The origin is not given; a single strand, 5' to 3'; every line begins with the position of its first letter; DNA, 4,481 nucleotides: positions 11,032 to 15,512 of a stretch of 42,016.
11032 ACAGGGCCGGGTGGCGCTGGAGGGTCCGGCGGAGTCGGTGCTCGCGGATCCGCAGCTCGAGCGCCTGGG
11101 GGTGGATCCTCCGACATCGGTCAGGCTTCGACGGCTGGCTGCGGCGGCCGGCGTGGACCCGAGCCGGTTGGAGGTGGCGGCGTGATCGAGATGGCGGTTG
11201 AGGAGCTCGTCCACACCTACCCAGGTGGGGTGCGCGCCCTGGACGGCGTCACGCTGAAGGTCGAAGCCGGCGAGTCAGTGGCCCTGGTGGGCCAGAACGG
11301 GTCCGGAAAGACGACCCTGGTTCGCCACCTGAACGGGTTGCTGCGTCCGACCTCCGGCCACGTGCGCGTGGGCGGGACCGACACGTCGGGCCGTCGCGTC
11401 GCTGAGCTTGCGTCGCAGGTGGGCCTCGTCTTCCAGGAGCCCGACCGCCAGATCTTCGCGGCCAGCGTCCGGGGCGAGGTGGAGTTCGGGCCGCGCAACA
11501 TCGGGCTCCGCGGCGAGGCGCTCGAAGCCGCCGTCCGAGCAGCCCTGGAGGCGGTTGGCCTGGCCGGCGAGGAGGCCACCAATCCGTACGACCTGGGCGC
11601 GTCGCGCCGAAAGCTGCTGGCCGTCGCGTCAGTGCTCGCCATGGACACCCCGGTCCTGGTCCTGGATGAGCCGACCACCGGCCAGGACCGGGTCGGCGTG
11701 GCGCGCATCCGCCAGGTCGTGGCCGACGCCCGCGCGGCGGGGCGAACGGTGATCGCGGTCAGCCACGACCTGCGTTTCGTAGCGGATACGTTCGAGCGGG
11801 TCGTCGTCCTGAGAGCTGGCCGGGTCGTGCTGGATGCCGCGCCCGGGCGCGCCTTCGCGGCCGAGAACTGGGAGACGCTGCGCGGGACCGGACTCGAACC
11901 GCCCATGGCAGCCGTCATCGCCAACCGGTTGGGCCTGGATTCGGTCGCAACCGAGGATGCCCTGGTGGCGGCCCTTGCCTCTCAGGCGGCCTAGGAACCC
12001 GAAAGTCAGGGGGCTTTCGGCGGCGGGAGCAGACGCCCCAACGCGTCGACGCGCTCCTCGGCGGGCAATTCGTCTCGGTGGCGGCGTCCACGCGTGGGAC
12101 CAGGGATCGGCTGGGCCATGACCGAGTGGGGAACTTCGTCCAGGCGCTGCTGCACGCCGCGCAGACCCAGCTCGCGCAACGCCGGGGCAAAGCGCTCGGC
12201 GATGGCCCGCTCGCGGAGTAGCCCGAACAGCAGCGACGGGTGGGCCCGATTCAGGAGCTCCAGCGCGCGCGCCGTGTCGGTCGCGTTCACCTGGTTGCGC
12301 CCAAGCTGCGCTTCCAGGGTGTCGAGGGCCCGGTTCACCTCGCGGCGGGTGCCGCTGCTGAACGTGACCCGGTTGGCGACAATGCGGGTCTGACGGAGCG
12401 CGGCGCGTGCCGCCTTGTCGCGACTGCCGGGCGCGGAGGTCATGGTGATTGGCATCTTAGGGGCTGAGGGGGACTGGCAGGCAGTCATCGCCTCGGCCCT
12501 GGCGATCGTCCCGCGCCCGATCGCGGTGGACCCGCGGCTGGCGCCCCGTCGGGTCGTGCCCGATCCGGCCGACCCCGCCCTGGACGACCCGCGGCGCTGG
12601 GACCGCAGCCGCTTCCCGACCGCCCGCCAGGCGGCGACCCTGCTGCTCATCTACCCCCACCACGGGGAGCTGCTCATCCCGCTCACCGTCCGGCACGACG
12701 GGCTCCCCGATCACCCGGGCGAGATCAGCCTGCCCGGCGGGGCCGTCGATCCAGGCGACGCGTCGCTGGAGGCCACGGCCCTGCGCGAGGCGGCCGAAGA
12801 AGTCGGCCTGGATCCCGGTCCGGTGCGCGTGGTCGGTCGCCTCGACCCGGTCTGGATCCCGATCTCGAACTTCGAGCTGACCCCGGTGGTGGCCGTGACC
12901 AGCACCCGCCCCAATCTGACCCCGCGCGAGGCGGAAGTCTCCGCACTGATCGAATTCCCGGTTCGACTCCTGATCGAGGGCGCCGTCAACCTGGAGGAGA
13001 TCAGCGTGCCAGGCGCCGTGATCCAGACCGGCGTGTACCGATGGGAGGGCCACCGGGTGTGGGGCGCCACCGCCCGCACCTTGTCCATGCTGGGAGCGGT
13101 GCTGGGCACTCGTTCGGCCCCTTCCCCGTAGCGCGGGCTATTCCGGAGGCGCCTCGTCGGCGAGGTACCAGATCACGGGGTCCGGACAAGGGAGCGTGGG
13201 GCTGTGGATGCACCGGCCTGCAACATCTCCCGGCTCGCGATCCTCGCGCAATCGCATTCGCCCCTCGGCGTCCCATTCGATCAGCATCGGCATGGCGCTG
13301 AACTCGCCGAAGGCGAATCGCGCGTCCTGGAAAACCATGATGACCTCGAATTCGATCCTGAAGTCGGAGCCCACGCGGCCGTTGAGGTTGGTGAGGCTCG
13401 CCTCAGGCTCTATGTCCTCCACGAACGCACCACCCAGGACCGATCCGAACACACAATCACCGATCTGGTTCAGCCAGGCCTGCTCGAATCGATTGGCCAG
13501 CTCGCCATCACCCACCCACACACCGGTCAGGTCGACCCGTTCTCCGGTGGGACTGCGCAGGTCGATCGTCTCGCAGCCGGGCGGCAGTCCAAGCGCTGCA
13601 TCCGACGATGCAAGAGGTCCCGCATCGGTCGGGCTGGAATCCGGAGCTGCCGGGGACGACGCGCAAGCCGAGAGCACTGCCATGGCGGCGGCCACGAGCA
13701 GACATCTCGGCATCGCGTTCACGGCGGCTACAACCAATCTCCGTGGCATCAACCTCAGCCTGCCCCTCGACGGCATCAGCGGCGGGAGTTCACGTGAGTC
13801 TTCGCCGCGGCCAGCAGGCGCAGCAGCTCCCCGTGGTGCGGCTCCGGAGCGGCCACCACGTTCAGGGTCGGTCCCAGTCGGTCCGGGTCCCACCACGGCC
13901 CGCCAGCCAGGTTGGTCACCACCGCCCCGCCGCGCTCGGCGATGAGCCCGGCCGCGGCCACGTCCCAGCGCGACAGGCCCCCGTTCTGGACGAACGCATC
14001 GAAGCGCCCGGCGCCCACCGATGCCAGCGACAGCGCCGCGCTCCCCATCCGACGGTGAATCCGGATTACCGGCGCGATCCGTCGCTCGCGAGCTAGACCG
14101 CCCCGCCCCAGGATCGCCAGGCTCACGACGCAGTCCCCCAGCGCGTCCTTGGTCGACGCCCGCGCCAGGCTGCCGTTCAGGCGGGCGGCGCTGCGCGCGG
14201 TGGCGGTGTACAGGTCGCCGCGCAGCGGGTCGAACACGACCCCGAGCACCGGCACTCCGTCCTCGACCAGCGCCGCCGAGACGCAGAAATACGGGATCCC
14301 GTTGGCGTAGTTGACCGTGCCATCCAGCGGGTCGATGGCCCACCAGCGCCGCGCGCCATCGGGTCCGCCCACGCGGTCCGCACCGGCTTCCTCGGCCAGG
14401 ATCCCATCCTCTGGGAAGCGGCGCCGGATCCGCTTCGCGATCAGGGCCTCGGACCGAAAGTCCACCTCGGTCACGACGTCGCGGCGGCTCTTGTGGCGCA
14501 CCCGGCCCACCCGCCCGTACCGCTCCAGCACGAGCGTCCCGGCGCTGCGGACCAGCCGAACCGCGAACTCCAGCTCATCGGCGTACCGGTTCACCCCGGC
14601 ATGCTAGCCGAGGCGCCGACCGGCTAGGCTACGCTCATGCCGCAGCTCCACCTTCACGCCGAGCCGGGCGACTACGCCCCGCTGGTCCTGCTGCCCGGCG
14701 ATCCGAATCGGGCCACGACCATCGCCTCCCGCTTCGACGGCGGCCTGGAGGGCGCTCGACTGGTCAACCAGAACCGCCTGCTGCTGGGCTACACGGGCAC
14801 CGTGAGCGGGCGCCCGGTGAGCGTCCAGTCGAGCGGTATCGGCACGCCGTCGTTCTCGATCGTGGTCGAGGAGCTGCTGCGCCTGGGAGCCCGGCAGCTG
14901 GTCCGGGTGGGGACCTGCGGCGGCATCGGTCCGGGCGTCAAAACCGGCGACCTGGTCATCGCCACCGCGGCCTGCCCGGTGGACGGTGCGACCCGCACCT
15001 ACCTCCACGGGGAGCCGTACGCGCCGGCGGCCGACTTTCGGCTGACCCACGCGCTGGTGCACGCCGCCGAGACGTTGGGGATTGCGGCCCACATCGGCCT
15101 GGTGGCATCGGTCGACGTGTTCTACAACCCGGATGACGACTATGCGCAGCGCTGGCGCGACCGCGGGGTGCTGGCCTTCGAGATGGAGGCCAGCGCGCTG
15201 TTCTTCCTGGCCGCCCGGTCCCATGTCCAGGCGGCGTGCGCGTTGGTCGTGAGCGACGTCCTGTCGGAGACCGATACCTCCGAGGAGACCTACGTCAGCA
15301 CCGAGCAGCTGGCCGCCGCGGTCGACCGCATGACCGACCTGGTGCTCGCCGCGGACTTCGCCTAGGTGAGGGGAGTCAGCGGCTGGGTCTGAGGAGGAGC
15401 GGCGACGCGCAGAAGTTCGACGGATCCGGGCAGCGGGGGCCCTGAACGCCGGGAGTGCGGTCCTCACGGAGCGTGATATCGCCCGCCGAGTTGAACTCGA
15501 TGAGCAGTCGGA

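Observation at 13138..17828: Three paralogous lipoproteins of an unrecognised four-cysteine family, interleaved with housekeeping genes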

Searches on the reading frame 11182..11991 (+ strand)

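Call 14: search_protein_families(library=pfam, proteins=[window:11182-11991:+])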
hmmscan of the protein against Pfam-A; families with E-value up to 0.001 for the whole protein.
window:11182-11991:+ (270 aa): 5 families
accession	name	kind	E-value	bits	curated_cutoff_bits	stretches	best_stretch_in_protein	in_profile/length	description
PF00005.33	ABC_tran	-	2.8e-25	89.9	25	1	20-166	1-137/137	ABC transporter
PF13304.12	AAA_21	-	1.4e-07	32.3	27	0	33-62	2-30/304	AAA domain, putative AbiEii toxin, Type IV TA system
PF13191.12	AAA_16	-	5.8e-05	24.1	32.6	1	27-163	19-140/167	AAA ATPase domain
PF13555.12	AAA_29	-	9.8e-05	22.5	27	1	20-58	12-50/61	P-loop containing region of AAA domain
PF13401.12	AAA_22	-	0.00011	23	27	1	32-84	7-62/130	AAA domain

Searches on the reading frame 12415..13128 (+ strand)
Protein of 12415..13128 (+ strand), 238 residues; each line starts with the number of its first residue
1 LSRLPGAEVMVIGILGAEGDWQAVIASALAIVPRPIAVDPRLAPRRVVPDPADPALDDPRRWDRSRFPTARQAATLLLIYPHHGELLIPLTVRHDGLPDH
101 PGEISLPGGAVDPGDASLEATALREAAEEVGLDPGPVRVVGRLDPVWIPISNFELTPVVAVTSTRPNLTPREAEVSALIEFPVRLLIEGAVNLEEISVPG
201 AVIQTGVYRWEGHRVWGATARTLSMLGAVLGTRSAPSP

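Call 14: search_protein_families(library=pfam, proteins=[window:12415-13128:+])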
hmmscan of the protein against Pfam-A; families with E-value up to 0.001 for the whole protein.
window:12415-13128:+ (238 aa): 1 family
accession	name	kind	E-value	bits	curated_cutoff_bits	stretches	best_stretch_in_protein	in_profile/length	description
PF00293.34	NUDIX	-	9.1e-13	48.8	21.1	1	72-183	3-115/134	NUDIX domain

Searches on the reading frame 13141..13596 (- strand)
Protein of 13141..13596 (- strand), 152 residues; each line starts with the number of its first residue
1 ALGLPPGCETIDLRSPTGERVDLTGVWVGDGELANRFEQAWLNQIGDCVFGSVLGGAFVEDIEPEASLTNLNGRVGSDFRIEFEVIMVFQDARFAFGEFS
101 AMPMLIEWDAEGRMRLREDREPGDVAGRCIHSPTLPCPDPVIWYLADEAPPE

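Call 46: predict_structure(alignment_id=A3)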
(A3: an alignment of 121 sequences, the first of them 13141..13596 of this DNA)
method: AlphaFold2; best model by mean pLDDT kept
length: 152 residues; sequences in the alignment: 121
mean_pLDDT: 92.4   pTM: 0.86
mean pLDDT of the five models: 92.4, 91.9, 90.9, 90.7, 89.2
residues with pLDDT >= 90: 114; 70-90: 33; 50-70: 4; < 50: 1
segments of 3 or more residues with pLDDT < 50: none
pLDDT, mean of each block of 10 residues (from residue 1): 85 96 95 90 98 94 92 97 96 82 96 96 89 86 95 80
secondary structure, 60 per line:
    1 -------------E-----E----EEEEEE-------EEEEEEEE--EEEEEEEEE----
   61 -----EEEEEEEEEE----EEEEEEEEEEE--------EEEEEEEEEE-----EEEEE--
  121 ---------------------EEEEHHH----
elements in order: E25-30 E38-45 E48-56 E66-75 E80-90 E99-108 E114-118 E142-145

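Call 49: fold_search(model_id=the predicted structure, library=pdb)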
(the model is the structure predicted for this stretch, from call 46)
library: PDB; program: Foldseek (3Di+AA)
matches with E <= 10: 520; with E <= 0.001: 0
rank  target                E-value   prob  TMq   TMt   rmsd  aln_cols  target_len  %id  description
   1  1lke                  1.2e-02  1.00  0.47  0.45   9.8       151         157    9  ENGINEERED LIPOCALIN DIGA16 IN COMPLEX WITH DIGOXIGENIN (released 2003-06-17)
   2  3wjb_A                1.6e-02  0.96  0.37  0.37   6.8       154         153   11  Crystal structure of mutant nitrobindin M75L/H76L/Q96C/M148L/H158L (NB4) from Arabidopsis thaliana (released 2014-04-09)
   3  2asn                  1.7e-02  0.99  0.46  0.40   8.8       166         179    7  Crystal structure of D1A mutant of nitrophorin 2 complexed with imidazole (released 2006-08-01)
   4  2cam_A                2.3e-02  1.00  0.48  0.57   6.8       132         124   12  AVIDIN MUTANT (K3E,K9E,R26D,R124L) (released 1998-07-15)
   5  8ah9                  2.3e-02  0.99  0.39  0.49   5.7       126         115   13  De novo retro-aldolase RAbetaB-16.1 (released 2023-08-16)
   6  4ymy                  2.5e-02  0.97  0.41  0.41   6.6       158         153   11  Crystal structure of mutant nitrobindin M75A/H76L/Q96C/M148L/H158A (NB11) from Arabidopsis thaliana (released 2015-12-30)
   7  3wjg                  3.1e-02  0.94  0.39  0.39   6.7       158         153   11  Crystal structure of mutant nitrobindin M75L/H76L/Q96C/M148W/H158L (NB10) from Arabidopsis thaliana (released 2014-04-02)
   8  2a13                  3.5e-02  0.93  0.39  0.39   7.0       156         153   11  X-ray structure of protein from Arabidopsis thaliana AT1G79260 (released 2005-07-12)
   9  1nqn_A                3.6e-02  1.00  0.46  0.57   6.5       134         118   13  Structure of Avm-W110K (W110K mutant of avidin) (released 2003-07-15)
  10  7bbm                  3.6e-02  0.93  0.39  0.39   7.0       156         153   12  Mutant nitrobindin M75L/H76L/Q96C/M148L (NB4H) from Arabidopsis thaliana with cofactor MnPPIX (released 2021-05-26)
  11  3wjd                  3.6e-02  0.82  0.34  0.34  10.5       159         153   11  Crystal structure of mutant nitrobindin F44W/M75L/H76L/Q96C/M148L/H158L (NB5) from Arabidopsis thaliana (released 2014-04-02)
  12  4jhq_B                4.2e-02  1.00  0.48  0.58   6.7       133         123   12  Crystal structure of avidin - 6-(6-biotinamidohexanamido)hexanoylferrocene complex (released 2013-11-20)
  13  7p4z_B                4.2e-02  0.99  0.46  0.57   7.0       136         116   13  Crystal structure of avidin from hen egg white in space group C2 (released 2021-08-25)
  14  1vyo_A                4.7e-02  0.98  0.44  0.53   7.5       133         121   15  Crystal structure of avidin (released 2005-07-20)
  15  4bj8_O                4.7e-02  0.98  0.44  0.53   7.8       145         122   15  Zebavidin (released 2013-11-20)
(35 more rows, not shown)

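Call 66: search_solved_structures(query=A3, max_evalue=10)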
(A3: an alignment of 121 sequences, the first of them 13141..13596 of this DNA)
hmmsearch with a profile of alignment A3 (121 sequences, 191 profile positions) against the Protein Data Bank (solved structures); distinct sequences matched with E-value up to 10: 2.
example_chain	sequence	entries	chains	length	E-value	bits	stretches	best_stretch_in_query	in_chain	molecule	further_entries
7us3_A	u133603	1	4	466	0.11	15.1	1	109-158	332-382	Putrescine N-hydroxylase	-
4v2b_A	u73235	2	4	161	0.36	13.4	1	75-155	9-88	PROTEIN UNC5D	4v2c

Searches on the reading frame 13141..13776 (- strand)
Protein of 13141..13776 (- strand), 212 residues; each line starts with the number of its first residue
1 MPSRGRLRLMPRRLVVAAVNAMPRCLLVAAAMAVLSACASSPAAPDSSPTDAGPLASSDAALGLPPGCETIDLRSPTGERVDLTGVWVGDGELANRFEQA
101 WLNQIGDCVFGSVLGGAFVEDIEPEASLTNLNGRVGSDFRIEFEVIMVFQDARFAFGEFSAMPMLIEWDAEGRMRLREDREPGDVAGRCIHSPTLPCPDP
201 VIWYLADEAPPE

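Call 7: search_protein_families(library=pfam, proteins=[window:13141-13776:-], max_evalue=10)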
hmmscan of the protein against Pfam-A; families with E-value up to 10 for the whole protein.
window:13141-13776:- (212 aa): 2 families
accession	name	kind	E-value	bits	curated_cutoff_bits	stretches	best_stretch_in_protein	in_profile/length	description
PF20101.4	DUF6491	-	0.16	12.5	27.5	1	25-48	5-28/138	Family of unknown function (DUF6491)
PF13822.11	ACC_epsilon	-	0.38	11.8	25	1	28-52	15-39/60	Acyl-CoA carboxylase epsilon subunit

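Call 8: search_protein_families(library=ncbifam, proteins=[window:13141-13776:-], max_evalue=10)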
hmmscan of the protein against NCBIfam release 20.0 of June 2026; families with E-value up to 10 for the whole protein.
window:13141-13776:- (212 aa): 0 families

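Call 9: find_homologous_proteins(query=A1, max_evalue=0.001)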
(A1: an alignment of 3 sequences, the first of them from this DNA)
Query A1 (3 sequences) (212 aa, profile of the alignment): 187 proteins with E <= 0.001 among 8000 candidates; the best 120 are listed.
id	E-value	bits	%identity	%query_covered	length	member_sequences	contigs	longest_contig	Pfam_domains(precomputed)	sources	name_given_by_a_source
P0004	1.1e-88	314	37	84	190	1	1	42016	-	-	-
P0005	8.1e-85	302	95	89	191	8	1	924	-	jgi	jgi:hypothetical protein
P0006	1.4e-83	298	37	89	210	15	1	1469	-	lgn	-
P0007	3.6e-80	287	40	84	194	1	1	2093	-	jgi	jgi:hypothetical protein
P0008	1.6e-77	278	85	88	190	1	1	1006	-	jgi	jgi:hypothetical protein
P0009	7.3e-75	269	39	84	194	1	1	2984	-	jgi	jgi:hypothetical protein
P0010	9.7e-74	266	37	84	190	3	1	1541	-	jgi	jgi:hypothetical protein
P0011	1.1e-73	265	36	69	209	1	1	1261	-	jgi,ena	jgi:hypothetical protein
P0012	2.0e-73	264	35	84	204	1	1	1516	-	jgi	jgi:hypothetical protein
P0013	2.8e-73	264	39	69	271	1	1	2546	-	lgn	-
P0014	5.0e-73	263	39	84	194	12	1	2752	-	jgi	jgi:hypothetical protein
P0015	1.1e-71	259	37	66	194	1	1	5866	-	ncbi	-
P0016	8.3e-71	256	76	89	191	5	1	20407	-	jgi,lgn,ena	-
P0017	9.6e-71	256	38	79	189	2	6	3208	-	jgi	jgi:hypothetical protein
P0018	1.2e-70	255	38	84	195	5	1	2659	-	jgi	jgi:hypothetical protein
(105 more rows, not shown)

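Call 10: search_solved_structures(query=A1, max_evalue=10)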
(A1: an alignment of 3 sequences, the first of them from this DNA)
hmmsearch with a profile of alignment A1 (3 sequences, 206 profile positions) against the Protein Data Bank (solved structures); distinct sequences matched with E-value up to 10: 5.
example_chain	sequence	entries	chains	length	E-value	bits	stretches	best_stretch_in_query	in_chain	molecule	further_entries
7us3_A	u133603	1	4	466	0.014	18.3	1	89-169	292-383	Putrescine N-hydroxylase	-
9v6l_D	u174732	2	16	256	0.27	14.1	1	15-58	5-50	Biofilm formation protein PslD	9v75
6j66_A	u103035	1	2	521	1.9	11.4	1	14-45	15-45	Chondroitin sulfate/dermatan sulfate 4-O-endosulfatase protein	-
6mos_A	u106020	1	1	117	1.9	11.4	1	108-166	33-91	Thioredoxin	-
7mw8_D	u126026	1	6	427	2.3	11.1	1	14-53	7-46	Phosphodiesterase-nucleotide pyrophosphatase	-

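Call 72: search_protein_families(library=padloc, proteins=[window:13141-13776:-], max_evalue=1)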
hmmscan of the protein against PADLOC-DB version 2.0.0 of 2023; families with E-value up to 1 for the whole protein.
window:13141-13776:- (212 aa): 0 families

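Call 73: search_protein_families(library=phrogs, proteins=[window:13141-13776:-], max_evalue=1)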
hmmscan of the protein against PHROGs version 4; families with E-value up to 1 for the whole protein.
window:13141-13776:- (212 aa): 3 families
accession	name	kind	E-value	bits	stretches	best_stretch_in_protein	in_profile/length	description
phrog_3009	-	unknown function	0.0088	16.9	1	22-51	1-30/68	-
phrog_2320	-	unknown function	0.12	13.1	1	13-45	8-42/171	-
phrog_34897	-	unknown function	0.28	11.4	1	54-97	134-177/279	-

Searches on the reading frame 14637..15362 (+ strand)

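Call 14: search_protein_families(library=pfam, proteins=[window:14637-15362:+])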
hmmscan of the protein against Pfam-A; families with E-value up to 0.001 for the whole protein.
window:14637-15362:+ (242 aa): 1 family
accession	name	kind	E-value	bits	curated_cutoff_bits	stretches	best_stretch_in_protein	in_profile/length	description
PF01048.26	PNP_UDP_1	-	2.3e-44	152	25.1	1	16-238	2-230/233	Phosphorylase superfamily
